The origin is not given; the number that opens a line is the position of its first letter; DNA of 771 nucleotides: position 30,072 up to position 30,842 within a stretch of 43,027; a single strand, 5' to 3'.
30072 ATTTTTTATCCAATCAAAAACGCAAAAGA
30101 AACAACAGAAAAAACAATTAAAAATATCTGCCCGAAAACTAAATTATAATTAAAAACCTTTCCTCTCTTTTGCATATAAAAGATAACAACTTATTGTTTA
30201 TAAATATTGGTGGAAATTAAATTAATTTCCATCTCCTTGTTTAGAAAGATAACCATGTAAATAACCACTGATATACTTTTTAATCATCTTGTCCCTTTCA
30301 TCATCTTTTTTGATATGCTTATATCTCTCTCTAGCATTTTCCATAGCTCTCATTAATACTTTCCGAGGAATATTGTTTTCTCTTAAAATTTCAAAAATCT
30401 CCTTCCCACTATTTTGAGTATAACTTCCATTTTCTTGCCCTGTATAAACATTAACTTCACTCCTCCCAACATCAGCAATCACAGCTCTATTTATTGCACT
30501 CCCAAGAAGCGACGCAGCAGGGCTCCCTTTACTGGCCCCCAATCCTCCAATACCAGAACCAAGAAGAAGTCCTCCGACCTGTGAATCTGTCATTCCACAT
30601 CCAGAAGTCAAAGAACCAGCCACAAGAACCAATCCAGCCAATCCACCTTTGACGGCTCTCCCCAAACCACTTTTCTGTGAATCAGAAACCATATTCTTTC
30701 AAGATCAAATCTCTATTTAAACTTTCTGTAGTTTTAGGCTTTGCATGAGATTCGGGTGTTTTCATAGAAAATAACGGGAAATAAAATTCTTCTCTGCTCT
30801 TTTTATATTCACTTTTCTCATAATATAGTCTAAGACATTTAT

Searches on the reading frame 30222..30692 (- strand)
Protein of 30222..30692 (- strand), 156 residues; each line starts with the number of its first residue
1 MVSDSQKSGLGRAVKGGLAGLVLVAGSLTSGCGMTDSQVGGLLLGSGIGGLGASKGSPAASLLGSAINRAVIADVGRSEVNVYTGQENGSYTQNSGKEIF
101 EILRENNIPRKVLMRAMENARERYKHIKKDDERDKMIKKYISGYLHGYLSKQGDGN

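Call 9: search_protein_families(library=pfam, proteins=[window:30222-30692:-], max_evalue=0.01)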
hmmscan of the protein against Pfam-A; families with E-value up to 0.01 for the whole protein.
window:30222-30692:- (156 aa): 0 families

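Call 13: find_encoding_contigs(protein=window:30222-30692:-, flank=10000, max_places=10)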
Protein window:30222-30692:- (156 aa): no gene with exactly this product is on record in the collection.
